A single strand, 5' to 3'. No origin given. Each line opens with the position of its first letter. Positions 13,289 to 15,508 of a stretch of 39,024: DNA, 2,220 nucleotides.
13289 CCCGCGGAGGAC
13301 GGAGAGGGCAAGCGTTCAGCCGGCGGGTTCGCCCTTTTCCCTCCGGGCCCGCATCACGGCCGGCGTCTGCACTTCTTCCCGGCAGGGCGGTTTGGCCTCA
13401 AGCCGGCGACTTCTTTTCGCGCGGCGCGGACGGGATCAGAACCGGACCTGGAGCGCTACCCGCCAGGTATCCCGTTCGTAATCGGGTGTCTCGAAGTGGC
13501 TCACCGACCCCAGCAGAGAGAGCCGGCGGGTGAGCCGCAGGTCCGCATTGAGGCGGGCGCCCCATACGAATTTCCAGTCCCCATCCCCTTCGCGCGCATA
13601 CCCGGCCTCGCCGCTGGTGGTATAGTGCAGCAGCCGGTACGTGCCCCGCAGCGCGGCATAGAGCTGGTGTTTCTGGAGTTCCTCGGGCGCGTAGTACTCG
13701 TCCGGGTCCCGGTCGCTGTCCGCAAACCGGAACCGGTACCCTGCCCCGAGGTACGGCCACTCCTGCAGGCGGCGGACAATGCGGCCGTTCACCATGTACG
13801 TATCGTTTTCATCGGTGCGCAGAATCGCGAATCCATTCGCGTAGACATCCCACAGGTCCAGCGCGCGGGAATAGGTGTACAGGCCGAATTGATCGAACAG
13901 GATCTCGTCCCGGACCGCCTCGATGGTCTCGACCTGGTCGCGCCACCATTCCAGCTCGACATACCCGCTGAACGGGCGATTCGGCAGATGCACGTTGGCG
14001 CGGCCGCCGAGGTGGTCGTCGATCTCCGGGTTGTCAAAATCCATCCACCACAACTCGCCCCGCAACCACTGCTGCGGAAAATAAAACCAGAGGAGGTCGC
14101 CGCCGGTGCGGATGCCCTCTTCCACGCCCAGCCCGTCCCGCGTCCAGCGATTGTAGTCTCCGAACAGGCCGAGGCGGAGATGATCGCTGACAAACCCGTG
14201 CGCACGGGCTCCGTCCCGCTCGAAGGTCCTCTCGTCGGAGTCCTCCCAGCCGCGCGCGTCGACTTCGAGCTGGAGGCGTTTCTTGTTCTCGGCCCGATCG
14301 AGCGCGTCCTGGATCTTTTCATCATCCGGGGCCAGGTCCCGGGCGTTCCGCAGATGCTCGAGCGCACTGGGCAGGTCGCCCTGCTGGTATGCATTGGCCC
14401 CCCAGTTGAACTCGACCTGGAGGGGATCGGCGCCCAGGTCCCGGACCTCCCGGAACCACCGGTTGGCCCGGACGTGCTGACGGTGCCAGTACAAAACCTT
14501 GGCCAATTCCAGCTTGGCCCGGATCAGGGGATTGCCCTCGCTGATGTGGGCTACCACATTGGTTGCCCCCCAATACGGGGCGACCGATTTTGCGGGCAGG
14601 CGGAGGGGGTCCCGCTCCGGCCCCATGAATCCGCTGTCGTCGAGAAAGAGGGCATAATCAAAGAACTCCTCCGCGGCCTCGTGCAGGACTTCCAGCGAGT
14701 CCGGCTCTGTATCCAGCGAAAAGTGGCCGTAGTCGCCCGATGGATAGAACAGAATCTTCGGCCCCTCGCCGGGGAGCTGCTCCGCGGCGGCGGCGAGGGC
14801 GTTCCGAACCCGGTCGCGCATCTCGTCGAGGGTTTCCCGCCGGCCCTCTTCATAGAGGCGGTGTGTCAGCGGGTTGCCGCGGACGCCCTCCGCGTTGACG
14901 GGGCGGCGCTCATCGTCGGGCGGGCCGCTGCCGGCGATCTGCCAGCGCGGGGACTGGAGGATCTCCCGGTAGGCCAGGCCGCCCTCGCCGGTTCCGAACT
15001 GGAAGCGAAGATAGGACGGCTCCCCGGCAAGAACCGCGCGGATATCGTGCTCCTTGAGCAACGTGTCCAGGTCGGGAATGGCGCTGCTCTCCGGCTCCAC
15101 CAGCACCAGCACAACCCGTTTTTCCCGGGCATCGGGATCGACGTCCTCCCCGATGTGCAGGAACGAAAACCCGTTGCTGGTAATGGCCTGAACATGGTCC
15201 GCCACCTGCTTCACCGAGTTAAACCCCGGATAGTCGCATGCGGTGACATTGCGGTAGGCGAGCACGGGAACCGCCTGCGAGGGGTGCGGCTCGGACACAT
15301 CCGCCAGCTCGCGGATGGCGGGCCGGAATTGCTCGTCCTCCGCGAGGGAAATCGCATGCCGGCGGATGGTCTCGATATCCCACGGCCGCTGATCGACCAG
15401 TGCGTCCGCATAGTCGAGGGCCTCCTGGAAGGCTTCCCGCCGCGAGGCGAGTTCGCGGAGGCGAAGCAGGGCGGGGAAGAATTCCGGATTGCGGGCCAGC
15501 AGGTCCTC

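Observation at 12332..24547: c-di-GMP-wired, synthase-dependent exopolysaccharide apparatus with an unusual part list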

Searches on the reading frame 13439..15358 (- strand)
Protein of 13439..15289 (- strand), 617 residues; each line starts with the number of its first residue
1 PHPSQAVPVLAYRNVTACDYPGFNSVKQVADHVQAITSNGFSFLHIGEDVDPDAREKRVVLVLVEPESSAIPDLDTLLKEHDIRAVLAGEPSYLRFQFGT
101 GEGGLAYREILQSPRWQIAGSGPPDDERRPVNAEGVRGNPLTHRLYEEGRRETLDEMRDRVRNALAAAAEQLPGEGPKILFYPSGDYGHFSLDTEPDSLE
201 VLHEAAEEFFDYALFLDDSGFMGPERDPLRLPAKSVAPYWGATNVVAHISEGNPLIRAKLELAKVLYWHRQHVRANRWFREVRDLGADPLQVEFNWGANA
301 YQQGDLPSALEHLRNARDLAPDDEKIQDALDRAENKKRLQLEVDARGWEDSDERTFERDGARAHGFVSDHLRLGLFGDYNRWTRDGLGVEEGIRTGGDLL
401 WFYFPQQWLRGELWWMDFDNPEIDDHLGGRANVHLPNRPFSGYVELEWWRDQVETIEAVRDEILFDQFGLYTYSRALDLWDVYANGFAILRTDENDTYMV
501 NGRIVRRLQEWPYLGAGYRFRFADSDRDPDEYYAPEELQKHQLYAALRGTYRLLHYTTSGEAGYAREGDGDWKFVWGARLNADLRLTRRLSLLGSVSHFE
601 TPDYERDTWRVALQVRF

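Call 31: find_homologous_proteins(query=window:13439-15289:-, max_evalue=1e-10)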
Query seq(617 aa) (617 aa): 1 proteins with E <= 1e-10 among 8000 candidates.
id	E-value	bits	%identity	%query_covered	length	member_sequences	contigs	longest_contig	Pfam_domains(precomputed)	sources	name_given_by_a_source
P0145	1.3e-170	587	46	100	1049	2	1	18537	PF14559.13,PF13432.13,PF13428.13,PF13429.13,PF07719.24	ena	-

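Call 36: search_solved_structures(query=A2, max_evalue=10, show_alignments=3)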
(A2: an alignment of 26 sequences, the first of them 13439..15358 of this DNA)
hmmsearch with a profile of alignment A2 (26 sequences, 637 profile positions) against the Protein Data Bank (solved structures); distinct sequences matched with E-value up to 10: 89 (the best 60 are shown).
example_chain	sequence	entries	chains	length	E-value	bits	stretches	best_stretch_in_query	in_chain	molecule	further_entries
9qhb_A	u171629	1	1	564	1.5e-47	165.6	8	279-357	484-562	Engineered tetratricopeptide repeat protein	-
8bu0_A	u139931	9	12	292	3.9e-27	98.1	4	279-357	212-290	Consensus tetratricopeptide repeat protein | Crystal structure of an 8-repeat consensus TPR superhelix with Zinc. | Monomer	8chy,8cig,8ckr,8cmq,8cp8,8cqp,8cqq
9qhc_A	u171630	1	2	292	4.6e-26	94.6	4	279-357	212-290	Engineered tetratricopeptide repeat protein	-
3kd7_A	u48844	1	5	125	1.7e-14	56.4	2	280-357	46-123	CTPR390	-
8ch0_A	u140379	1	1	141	1.5e-13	53.2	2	278-350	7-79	Consensus tetratricopeptide repeat protein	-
2fo7_A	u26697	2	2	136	1.6e-13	53.1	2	279-350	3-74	SYNTHETIC CONSENSUS TPR PROTEIN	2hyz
7obi_A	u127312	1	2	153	5.5e-12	48.1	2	282-357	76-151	CTPR-rv4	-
1na0_A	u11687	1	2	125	8.4e-12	47.5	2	279-357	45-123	designed protein CTPR3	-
1na3_A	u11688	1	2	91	7.8e-10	41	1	278-357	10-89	designed protein CTPR2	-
6v8e_A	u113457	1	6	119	1.4e-09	40.2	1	277-357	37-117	Designed protein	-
5hrz_A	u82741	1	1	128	2.1e-09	39.6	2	277-358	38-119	TPR domain protein 1na0C3_3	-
6vfh_A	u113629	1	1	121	4.5e-09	38.5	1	277-356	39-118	T33_dn10A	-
6vfi_B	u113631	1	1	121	8.1e-09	37.6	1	277-355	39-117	O43_dn18B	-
2wqh_A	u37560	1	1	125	1e-08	37.3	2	279-357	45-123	CTPR3Y3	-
6vl6_A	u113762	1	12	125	2.8e-08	35.8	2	277-357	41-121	T33_dn2A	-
4u10_A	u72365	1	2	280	6.2e-06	28.1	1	42-221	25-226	Poly-beta-1,6-N-acetyl-D-glucosamine N-deacetylase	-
6go1_A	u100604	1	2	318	9.1e-05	24.2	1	23-142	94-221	Polysaccharide deacetylase-like protein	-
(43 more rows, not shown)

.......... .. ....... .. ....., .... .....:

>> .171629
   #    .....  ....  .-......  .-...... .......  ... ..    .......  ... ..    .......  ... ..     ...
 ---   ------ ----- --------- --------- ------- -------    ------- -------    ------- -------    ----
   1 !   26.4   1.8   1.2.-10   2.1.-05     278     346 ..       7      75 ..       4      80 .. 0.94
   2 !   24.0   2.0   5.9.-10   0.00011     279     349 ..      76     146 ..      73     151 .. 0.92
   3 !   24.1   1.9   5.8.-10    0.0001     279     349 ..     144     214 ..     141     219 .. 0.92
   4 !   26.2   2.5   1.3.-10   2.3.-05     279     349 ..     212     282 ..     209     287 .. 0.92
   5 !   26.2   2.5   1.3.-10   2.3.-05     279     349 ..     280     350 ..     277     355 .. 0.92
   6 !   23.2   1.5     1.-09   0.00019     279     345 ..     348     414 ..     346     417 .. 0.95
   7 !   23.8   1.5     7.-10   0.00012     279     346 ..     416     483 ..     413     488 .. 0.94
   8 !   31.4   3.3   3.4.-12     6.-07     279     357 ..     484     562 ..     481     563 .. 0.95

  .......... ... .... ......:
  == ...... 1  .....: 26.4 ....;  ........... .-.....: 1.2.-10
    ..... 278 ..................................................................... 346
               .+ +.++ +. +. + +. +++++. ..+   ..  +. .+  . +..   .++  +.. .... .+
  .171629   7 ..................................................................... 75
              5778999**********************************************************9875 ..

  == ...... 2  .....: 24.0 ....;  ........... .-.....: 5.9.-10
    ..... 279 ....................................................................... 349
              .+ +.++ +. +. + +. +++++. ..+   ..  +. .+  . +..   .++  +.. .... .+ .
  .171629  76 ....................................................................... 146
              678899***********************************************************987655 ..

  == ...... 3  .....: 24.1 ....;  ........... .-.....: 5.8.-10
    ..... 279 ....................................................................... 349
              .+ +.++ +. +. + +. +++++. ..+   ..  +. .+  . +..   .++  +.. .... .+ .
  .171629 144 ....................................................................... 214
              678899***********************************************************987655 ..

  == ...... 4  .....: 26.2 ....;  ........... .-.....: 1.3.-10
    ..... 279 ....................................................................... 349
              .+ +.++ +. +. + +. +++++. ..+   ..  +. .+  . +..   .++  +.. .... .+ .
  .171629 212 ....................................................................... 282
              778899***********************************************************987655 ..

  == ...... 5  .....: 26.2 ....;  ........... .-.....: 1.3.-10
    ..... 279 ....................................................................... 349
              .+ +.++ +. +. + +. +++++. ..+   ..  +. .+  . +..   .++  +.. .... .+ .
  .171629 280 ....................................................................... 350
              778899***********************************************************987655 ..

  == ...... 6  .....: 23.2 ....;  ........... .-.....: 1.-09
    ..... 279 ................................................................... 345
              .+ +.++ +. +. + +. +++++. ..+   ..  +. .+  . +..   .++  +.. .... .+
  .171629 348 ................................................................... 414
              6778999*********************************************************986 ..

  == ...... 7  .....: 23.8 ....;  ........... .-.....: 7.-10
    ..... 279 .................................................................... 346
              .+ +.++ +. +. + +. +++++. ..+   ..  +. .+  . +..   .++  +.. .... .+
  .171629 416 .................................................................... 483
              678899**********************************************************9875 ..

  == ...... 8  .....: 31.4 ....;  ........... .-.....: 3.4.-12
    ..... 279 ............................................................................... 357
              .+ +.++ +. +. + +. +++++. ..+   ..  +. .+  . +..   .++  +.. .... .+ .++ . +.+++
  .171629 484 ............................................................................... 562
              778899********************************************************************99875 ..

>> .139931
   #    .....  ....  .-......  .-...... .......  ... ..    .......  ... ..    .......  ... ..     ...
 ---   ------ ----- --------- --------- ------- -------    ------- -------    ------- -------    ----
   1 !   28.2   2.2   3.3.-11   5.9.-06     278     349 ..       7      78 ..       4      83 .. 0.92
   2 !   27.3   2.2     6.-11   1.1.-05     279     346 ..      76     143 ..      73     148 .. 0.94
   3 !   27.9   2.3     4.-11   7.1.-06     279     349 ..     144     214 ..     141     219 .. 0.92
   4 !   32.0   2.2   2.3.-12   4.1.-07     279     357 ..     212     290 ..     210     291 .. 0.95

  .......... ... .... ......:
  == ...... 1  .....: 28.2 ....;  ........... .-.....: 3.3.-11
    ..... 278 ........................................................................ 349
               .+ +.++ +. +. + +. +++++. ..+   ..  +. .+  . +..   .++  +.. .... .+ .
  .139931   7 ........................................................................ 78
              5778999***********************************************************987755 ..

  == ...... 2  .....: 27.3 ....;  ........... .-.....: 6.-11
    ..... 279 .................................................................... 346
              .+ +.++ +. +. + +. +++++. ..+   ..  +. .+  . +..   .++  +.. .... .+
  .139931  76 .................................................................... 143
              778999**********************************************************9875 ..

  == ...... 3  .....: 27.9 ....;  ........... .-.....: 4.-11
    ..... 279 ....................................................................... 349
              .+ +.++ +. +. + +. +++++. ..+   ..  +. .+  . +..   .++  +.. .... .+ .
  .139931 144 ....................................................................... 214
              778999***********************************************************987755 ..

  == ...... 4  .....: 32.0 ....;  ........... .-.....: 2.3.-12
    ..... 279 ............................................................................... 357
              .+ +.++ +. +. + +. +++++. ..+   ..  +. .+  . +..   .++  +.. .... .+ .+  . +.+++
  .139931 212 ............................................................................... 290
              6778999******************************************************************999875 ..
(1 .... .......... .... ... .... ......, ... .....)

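Call 47: predict_structure(alignment_id=A3)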
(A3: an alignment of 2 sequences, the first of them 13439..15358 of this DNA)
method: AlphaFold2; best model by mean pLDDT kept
length: 640 residues; sequences in the alignment: 2
mean_pLDDT: 39.0   pTM: 0.31
mean pLDDT of the five models: 39.0, 37.7, 36.6, 35.9, 30.9
residues with pLDDT >= 90: 9; 70-90: 55; 50-70: 115; < 50: 461
segments of 3 or more residues with pLDDT < 50: 1-47, 62-83, 112-120, 142-174, 204-220, 236-275, 291-294, 365-640
pLDDT, mean of each block of 10 residues (from residue 1): 27 33 29 42 41 56 41 31 51 65 63 46 48 57 39 29 36 53 63 52 41 33 56 51 28 25 26 44 55 56 76 84 73 89 89 81 48 26 22 20 21 20 22 23 29 22 20 24 28 25 23 24 23 23 21 27 24 21 26 30 26 24 24 23
secondary structure, 60 per line:
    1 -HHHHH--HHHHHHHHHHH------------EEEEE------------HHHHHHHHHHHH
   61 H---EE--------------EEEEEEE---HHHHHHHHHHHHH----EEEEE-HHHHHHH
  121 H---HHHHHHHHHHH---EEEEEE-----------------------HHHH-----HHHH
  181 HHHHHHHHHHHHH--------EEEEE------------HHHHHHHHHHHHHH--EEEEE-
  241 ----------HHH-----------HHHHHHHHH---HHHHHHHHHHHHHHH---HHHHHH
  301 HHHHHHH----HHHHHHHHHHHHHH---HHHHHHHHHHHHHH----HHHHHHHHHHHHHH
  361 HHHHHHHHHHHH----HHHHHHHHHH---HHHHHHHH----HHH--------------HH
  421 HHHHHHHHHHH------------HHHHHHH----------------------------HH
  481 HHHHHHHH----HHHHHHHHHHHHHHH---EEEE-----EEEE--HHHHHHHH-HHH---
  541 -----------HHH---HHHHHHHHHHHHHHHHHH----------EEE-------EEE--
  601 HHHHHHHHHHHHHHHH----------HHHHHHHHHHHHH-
elements in order: H2-6 H9-19 E32-36 H49-61 E81-87 H91-103 E108-112 H114-121 H125-135 E139-144 H168-171 H177-193 E202-206 H219-232 E235-239 H265-273 H277-291 H295-307 H312-325 H329-342 H347-372 H377-386 H390-397 H419-431 H444-450 H479-488 H493-507 E511-514 E520-523 H526-533 H558-575 E586-588 E596-598 H601-616 H627-639

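Call 48: search_protein_families(library=pfam, alignment_id=A2, max_evalue=1)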
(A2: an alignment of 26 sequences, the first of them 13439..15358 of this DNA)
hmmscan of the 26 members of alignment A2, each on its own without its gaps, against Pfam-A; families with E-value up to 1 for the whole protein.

A. member 1, window:13439-15358:- (640 aa): 4 families
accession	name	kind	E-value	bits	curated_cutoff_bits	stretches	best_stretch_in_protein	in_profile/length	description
PF07719.23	TPR_2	-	0.0024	18.3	27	1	317-346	5-34/34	Tetratricopeptide repeat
PF00515.34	TPR_1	-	0.067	13.5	27.8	1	317-346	5-34/34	Tetratricopeptide repeat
PF14559.12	TPR_19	-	0.18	12.6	25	0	323-349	1-27/68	Tetratricopeptide repeat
PF13414.12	TPR_11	-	0.19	11.9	26.8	1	324-349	5-30/42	TPR repeat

B. families by the number of members that match (of 26 scanned): 31 families (the first 25 are shown)
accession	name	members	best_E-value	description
PF07719.23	TPR_2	17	1.2e-08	Tetratricopeptide repeat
PF13505.12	OMP_b-brl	15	8.8e-07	Outer membrane protein beta-barrel domain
PF13428.12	TPR_14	13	0.00038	Tetratricopeptide repeat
PF14559.12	TPR_19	7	0.00014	Tetratricopeptide repeat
PF13414.12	TPR_11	7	0.002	TPR repeat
PF13424.12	TPR_12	5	0.037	Tetratricopeptide repeat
PF13374.12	TPR_10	5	0.11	Tetratricopeptide repeat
PF13432.12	TPR_16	4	6.6e-06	Tetratricopeptide repeat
PF00515.34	TPR_1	4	4.8e-05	Tetratricopeptide repeat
PF24575.1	TPR_Slam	4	0.0018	Surface lipoprotein assembly modifier, N-terminal TPR repeats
PF20841.2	NtrZ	2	0.017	NtrZ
PF01522.26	Polysacc_deac_1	2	0.085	Polysaccharide deacetylase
PF23914.1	TPR_CcmH_CycH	2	0.095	Cytochrome c-type biogenesis protein H TPR domain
PF04450.18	BSP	2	0.1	Peptidase of plants and bacteria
PF13174.12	TPR_6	2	0.25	Tetratricopeptide repeat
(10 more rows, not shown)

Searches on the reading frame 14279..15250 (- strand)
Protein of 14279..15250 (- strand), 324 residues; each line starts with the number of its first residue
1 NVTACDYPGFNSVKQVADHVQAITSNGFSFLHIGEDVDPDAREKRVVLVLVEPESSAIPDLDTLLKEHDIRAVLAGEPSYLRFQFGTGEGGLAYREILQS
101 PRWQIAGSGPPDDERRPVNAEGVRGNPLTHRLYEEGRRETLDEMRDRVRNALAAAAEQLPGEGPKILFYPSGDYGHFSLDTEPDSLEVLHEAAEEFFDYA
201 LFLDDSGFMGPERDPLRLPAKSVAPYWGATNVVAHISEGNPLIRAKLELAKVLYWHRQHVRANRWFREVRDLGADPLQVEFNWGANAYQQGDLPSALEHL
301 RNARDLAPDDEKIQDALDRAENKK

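Call 86: search_protein_families(library=pfam, proteins=[window:14279-15250:-], max_evalue=10)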
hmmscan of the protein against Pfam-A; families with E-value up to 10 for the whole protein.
window:14279-15250:- (324 aa): 8 families
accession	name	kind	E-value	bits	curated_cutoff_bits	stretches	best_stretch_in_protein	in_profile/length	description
PF07719.23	TPR_2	-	0.00019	21.7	27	1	281-310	5-34/34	Tetratricopeptide repeat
PF00515.34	TPR_1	-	0.02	15.1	27.8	1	281-310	5-34/34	Tetratricopeptide repeat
PF13414.12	TPR_11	-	0.046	13.9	26.8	1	288-313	5-30/42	TPR repeat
PF13428.12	TPR_14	-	0.16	13.2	23.5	1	288-314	12-38/44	Tetratricopeptide repeat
PF13374.12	TPR_10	-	0.16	12.5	27.5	0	286-305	11-30/42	Tetratricopeptide repeat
PF13424.12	TPR_12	-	0.19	12.4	30.1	1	281-307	7-33/77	Tetratricopeptide repeat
PF14559.12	TPR_19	-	0.44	11.3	25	1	287-313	1-27/68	Tetratricopeptide repeat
PF13432.12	TPR_16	-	5.3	8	32.7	1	285-310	5-30/65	Tetratricopeptide repeat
